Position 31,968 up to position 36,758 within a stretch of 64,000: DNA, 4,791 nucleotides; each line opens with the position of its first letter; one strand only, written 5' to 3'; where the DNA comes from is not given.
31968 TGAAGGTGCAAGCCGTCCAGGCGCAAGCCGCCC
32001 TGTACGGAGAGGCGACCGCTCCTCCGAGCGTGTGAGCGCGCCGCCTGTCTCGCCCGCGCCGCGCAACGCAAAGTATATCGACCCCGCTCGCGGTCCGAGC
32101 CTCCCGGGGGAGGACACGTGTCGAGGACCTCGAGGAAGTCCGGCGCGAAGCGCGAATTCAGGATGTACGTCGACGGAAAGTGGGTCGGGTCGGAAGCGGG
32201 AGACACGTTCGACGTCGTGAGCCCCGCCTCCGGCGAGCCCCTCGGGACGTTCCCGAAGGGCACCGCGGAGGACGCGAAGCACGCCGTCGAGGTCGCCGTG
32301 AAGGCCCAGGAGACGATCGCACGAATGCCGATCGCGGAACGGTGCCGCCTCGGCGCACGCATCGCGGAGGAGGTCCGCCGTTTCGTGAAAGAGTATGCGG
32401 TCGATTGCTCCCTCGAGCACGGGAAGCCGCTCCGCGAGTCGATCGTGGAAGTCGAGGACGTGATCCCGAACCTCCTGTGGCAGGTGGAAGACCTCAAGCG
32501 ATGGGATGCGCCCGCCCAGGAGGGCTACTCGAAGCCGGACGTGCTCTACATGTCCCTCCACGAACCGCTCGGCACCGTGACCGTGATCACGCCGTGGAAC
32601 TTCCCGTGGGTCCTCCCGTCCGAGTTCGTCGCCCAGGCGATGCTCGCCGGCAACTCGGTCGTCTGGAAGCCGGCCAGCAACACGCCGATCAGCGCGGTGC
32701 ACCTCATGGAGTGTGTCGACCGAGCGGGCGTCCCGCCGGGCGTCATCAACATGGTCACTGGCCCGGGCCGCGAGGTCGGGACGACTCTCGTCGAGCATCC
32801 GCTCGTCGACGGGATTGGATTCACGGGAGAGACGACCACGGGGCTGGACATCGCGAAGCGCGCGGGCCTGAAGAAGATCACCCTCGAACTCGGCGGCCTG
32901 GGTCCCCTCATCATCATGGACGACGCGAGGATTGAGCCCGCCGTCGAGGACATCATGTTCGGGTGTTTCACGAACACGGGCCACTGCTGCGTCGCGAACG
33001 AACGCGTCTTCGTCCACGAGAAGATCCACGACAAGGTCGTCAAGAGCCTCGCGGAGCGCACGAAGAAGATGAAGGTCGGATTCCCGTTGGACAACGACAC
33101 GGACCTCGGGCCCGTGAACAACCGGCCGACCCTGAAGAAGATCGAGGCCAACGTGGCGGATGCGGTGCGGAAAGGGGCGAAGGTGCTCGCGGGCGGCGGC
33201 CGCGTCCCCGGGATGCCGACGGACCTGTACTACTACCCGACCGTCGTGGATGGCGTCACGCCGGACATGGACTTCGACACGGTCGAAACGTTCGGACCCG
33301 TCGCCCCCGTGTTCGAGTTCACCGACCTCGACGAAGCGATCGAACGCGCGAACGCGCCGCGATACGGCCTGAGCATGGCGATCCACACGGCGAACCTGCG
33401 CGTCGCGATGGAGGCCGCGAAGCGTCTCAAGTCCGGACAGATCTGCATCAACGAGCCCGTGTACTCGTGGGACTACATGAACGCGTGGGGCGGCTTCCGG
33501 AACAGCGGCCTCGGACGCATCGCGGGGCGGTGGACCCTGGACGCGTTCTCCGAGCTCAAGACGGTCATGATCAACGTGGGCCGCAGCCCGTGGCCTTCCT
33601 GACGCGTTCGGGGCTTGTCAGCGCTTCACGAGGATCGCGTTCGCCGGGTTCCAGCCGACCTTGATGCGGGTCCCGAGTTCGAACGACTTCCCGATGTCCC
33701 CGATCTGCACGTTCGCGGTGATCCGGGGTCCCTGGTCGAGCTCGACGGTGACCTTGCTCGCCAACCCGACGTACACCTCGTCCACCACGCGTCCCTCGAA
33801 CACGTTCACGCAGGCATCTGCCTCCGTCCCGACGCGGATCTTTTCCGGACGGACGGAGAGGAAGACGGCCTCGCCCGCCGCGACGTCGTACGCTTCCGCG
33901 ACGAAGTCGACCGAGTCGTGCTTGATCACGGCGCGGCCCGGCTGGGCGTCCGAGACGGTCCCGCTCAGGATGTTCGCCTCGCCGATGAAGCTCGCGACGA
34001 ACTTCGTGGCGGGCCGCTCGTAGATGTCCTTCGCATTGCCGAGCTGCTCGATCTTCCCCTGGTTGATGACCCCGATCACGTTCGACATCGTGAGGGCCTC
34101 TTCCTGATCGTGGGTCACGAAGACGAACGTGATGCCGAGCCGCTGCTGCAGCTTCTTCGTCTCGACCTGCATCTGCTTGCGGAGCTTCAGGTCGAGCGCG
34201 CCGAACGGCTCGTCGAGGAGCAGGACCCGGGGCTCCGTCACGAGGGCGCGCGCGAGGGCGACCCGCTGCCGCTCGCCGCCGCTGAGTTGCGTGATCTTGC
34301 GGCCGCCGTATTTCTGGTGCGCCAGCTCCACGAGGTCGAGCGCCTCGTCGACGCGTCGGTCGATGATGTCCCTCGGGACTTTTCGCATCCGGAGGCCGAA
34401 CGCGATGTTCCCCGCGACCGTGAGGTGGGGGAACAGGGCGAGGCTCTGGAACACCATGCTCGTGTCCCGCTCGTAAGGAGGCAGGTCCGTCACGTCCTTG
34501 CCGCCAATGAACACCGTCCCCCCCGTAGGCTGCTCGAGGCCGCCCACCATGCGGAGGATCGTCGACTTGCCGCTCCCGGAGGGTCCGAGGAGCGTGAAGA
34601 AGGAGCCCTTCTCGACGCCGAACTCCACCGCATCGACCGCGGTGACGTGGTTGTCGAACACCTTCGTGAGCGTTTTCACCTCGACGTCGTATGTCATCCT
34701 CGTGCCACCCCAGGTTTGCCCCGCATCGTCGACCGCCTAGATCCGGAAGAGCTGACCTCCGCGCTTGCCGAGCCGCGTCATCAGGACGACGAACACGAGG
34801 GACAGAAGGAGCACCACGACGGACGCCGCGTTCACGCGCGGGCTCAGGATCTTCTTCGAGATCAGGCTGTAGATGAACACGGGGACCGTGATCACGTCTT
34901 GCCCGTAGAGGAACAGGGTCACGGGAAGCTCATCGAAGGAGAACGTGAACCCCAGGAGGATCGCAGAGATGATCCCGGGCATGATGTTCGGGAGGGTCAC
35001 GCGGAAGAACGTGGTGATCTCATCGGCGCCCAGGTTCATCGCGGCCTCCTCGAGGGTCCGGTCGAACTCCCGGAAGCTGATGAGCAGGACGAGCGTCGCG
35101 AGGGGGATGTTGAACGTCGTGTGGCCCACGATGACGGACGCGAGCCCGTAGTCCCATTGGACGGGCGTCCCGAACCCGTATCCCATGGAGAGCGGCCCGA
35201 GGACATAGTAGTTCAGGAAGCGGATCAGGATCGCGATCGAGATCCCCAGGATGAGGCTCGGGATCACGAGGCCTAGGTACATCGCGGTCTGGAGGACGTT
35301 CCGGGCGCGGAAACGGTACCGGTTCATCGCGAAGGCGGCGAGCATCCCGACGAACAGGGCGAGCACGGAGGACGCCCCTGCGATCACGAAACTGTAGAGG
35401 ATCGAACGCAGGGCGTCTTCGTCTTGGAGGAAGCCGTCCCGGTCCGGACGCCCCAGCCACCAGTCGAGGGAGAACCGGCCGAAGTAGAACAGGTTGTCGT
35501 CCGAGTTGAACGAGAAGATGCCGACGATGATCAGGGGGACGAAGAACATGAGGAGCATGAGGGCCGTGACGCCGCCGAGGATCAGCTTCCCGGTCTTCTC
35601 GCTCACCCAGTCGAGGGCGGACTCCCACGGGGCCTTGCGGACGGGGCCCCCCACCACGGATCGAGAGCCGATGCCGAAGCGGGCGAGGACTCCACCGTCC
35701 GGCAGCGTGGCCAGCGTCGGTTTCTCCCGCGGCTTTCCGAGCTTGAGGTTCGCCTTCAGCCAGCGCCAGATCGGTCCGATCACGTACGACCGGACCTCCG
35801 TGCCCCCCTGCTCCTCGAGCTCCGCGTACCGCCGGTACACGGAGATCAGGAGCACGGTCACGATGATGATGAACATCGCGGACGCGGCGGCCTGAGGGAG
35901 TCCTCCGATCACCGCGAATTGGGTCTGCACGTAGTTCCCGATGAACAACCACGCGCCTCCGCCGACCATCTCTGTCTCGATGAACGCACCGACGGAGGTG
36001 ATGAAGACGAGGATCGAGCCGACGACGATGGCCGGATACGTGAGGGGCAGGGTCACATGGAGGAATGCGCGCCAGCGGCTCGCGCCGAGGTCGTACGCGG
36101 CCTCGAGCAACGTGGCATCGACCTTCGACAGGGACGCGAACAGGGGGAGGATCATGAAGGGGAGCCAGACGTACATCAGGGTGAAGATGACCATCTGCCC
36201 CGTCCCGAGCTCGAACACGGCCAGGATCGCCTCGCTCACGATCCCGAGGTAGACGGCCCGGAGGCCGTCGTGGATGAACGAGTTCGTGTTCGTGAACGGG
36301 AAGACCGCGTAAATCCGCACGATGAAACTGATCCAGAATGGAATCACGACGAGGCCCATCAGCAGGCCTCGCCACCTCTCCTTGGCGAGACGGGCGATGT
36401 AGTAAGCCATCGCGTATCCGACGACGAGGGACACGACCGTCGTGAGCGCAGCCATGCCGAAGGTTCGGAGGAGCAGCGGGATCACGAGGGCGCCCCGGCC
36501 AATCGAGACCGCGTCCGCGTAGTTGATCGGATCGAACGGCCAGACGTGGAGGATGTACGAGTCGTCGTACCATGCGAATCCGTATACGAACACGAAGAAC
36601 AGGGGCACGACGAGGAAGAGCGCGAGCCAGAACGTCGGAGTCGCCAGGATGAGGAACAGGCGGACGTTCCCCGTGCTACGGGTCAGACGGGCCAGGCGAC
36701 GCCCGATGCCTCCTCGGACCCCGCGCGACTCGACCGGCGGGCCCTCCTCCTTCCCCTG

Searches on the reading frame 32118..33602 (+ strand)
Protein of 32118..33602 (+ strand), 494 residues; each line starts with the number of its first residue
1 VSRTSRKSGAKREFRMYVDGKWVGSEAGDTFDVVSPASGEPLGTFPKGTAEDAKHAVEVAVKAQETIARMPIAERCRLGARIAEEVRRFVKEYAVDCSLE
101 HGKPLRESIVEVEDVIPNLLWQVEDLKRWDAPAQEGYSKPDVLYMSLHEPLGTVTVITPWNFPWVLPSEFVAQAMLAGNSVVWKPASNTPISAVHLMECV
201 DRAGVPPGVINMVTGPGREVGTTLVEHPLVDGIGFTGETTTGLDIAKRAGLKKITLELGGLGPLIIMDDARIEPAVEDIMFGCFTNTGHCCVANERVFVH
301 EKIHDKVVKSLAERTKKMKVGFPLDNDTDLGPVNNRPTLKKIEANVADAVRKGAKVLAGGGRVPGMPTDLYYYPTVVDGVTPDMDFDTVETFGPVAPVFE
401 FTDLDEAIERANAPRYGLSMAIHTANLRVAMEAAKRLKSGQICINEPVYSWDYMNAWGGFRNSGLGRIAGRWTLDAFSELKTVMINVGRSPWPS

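Call 34: search_protein_families(library=pfam, proteins=[window:32118-33602:+], max_evalue=0.001)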
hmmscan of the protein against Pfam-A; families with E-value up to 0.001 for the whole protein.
window:32118-33602:+ (494 aa): 1 family
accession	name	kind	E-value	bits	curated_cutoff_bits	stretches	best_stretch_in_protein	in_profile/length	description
PF00171.27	Aldedh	-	4.6e-142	474.2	23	1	22-483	1-461/461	Aldehyde dehydrogenase family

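Call 73: search_protein_families(library=ncbifam, proteins=[window:32118-33602:+], max_evalue=0.00001)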
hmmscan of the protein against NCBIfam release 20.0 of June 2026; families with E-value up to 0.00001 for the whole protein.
window:32118-33602:+ (494 aa): 43 families (the best 25 are shown)
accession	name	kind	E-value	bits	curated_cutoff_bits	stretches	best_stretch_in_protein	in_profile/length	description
NF040648.1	lactal_redase_Meth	equivalog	2.4e-113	379.6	650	1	16-486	1-463/463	lactaldehyde dehydrogenase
NF006916.0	PRK09407.1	equivalog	4.2e-110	368.8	521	1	24-484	29-491/526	succinic semialdehyde dehydrogenase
TIGR02299.1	HpaE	equivalog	1e-108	364.1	638.35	1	16-488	3-479/488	5-carboxymethyl-2-hydroxymuconate semialdehyde dehydrogenase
TIGR01804.1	BADH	equivalog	1.7e-104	349.9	668.6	1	17-481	1-467/467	betaine-aldehyde dehydrogenase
TIGR01780.1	SSADH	subfamily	2.7e-104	349.5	646.35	1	33-481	1-448/448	succinate-semialdehyde dehydrogenase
NF007497.0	PRK10090.1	equivalog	1.6e-99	333.8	500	1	12-485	5-477/480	aldehyde dehydrogenase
NF009725.0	PRK13252.1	equivalog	2.6e-98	329.6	593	1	13-489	6-483/488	betaine-aldehyde dehydrogenase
NF042993.1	AlphKGSA_gudD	equivalog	2.4e-96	323.4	770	1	13-485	3-480/481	alpha-ketoglutaric semialdehyde dehydrogenase GucD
NF052305.1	DioxValDhHalo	equivalog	4.2e-95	319.5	750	1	14-485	5-481/483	2,5-dioxovalerate dehydrogenase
NF010000.0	PRK13473.1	subfamily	4.7e-95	319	615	1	15-486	4-473/475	aminobutyraldehyde dehydrogenase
TIGR03216.1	OH_muco_semi_DH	equivalog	8.3e-91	305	693.25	1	15-486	2-480/481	2-hydroxymuconic semialdehyde dehydrogenase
NF008415.0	PRK11241.1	equivalog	1.9e-89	300.6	828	1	16-486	13-481/482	NADP-dependent succinate-semialdehyde dehydrogenase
NF045736.1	PaDhStyDRhodo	equivalog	1.8e-88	297.2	800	1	15-485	4-477/479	phenylacetaldehyde dehydrogenase StyD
NF050026.1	AcaldDHExaC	equivalog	1.2e-87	294.7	900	1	11-487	13-495/503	acetaldehyde dehydrogenase ExaC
NF040792.1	glyc_ald_dh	equivalog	3.2e-86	290.2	760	1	15-489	2-477/488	D-glyceraldehyde dehydrogenase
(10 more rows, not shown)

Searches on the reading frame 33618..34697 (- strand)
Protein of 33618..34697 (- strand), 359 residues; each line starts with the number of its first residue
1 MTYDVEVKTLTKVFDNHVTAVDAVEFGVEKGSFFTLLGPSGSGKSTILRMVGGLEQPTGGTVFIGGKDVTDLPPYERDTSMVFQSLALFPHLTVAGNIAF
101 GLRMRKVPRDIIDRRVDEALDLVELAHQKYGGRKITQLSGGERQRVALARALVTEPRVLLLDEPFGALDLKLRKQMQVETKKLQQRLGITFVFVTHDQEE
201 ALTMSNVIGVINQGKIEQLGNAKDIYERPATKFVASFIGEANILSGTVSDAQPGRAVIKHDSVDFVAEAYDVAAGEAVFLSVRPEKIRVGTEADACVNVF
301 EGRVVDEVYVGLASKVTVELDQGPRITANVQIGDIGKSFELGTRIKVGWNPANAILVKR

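Call 34: search_protein_families(library=pfam, proteins=[window:33618-34697:-], max_evalue=0.001)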
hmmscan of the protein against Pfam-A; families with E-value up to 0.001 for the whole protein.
window:33618-34697:- (359 aa): 4 families
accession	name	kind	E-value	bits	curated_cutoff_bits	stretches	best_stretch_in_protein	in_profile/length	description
PF00005.33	ABC_tran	-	2.1e-34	119.5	25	1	22-165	2-136/137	ABC transporter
PF08402.16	TOBE_2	-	1e-14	54.8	21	1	280-356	1-75/76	TOBE domain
PF13304.12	AAA_21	-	9.9e-07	29.5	27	0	105-198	206-300/304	AAA domain, putative AbiEii toxin, Type IV TA system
PF02463.25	SMC_N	-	0.00083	19.3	40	0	135-213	134-215/220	RecF/RecN/SMC N terminal domain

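Call 73: search_protein_families(library=ncbifam, proteins=[window:33618-34697:-], max_evalue=0.00001)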
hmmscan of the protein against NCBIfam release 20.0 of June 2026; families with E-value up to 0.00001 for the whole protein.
window:33618-34697:- (359 aa): 185 families (the best 25 are shown)
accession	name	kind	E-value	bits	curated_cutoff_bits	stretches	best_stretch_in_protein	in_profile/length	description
NF006987.0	PRK09452.1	equivalog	5.9e-112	374.1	482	1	5-352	18-367/378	spermidine/putrescine ABC transporter ATP-binding protein PotA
TIGR01187.1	potA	subfamily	8.7e-111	370.1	355.6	1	36-355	1-323/325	polyamine ABC transporter ATP-binding protein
NF043075.1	MMSYN1_0197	equivalog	7.2e-104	347.4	550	1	5-341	3-329/341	spermidine/putrescine ABC transporter ATP-binding protein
TIGR03265.1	PhnT2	equivalog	1.3e-101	340.3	457.7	1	5-335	5-329/353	putative 2-aminoethylphosphonate ABC transporter ATP-binding protein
NF008621.0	PRK11607.1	equivalog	1.1e-96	324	613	1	5-333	20-349/377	putrescine ABC transporter ATP-binding subunit PotG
NF008653.0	PRK11650.1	subfamily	2.1e-95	319.8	432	1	5-295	4-296/357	sn-glycerol-3-phosphate ABC transporter ATP-binding protein UgpC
NF008513.0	PRK11432.1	equivalog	2.3e-89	299.7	496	1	5-321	7-314/351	ferric ABC transporter ATP-binding protein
NF040933.2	ABC_arch_GlcV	equivalog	3e-87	292.8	450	1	4-331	2-334/357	glucose ABC transporter ATP-binding protein GlcV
TIGR03258.1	PhnT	equivalog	1.2e-83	281.2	499.15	1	18-357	21-357/359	2-aminoethylphosphonate ABC transport system ATP-binding subunit PhnT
TIGR00968.1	3a0106s01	subfamily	2.1e-83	279.5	342.75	1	6-244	2-237/237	sulfate ABC transporter ATP-binding protein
NF040840.2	tungstate_WtpC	equivalog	1.5e-82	277.7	440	1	7-320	4-311/347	tungstate ABC transporter ATP-binding protein WtpC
NF008233.0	PRK11000.1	equivalog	6.2e-82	275.4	568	1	4-352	3-348/369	maltose/maltodextrin ABC transporter ATP-binding protein MalK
NF008105.0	PRK10851.1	equivalog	1e-73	248.1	502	1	5-295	3-288/362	sulfate/thiosulfate ABC transporter ATP-binding protein CysA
TIGR01186.1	proV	subfamily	2.8e-65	220.8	326.6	1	19-247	7-239/363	betaine/proline/choline family ABC transporter ATP-binding protein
TIGR03415.1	ABC_choXWV_ATP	equivalog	2.8e-58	197.7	483.75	1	17-246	36-273/382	choline ABC transporter ATP-binding protein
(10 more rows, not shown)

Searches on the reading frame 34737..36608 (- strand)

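Call 34: search_protein_families(library=pfam, proteins=[window:34737-36608:-], max_evalue=0.001)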
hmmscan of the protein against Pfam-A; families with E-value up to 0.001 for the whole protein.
window:34737-36608:- (623 aa): 1 family
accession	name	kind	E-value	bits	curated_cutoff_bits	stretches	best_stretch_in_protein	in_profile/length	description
PF00528.27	BPD_transp_1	-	2.3e-28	99.6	26.4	2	418-616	2-181/184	Binding-protein-dependent transport system inner membrane component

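Call 73: search_protein_families(library=ncbifam, proteins=[window:34737-36608:-], max_evalue=0.00001)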
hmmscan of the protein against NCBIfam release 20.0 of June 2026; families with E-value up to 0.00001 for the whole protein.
window:34737-36608:- (623 aa): 30 families (the best 25 are shown)
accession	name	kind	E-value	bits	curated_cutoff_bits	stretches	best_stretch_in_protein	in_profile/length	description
NF007044.0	PRK09497.1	equivalog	1.8e-63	214.7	348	2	24-264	47-277/285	spermidine/putrescine ABC transporter permease PotB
NF007047.0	PRK09500.1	equivalog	9.3e-50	169.6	326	2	341-615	4-253/257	spermidine/putrescine ABC transporter permease PotC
NF007963.0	PRK10683.1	equivalog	1.5e-45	155.9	489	2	29-262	82-309/317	putrescine ABC transporter permease PotH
NF007889.0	PRK10592.1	equivalog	1.7e-39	136.1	476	2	350-609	18-263/281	putrescine ABC transporter permease PotI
TIGR02141.1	modB_ABC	equivalog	2.9e-38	131.6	182.6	2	406-616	3-208/208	molybdate ABC transporter permease subunit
TIGR01581.1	Mo_ABC_porter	hypoth_equivalog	9.9e-36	123.3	210.3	2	394-608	14-225/225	ABC transporter permease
NF043073.1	MMSYN1_0195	equivalog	2.8e-33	115.2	1250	2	348-609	10-242/1021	spermidine/putrescine ABC transporter permease/substrate-binding protein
NF006939.0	PRK09421.1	equivalog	2.9e-33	115.2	262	2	398-612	7-222/230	molybdate ABC transporter permease subunit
NF043074.1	MMSYN1_0196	equivalog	1.9e-32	112.7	350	2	42-265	63-266/277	spermidine/putrescine ABC transporter permease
TIGR03262.1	PhnU2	equivalog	4.3e-32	111.5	593.25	2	347-608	10-250/546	putative 2-aminoethylphosphonate ABC transporter permease subunit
NF011624.0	PRK15050.1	equivalog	1.2e-30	106.6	247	2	392-610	64-282/297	2-aminoethylphosphonate ABC transporter permease subunit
TIGR03226.1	PhnU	equivalog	4.2e-29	102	283.45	2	402-618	92-308/311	2-aminoethylphosphonate ABC transporter permease subunit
TIGR00969.1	3a0106s02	subfamily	1.7e-27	96.6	240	2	395-614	55-270/272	sulfate ABC transporter permease subunit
NF040839.1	tungstate_WtpB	equivalog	5.4e-26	91.7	340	2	394-610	37-244/251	tungstate ABC transporter permease WtpB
TIGR03255.1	PhnV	equivalog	7.5e-26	91.4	358.7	1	338-619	10-270/270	2-aminoethylphosphonate ABC transport system, membrane component PhnV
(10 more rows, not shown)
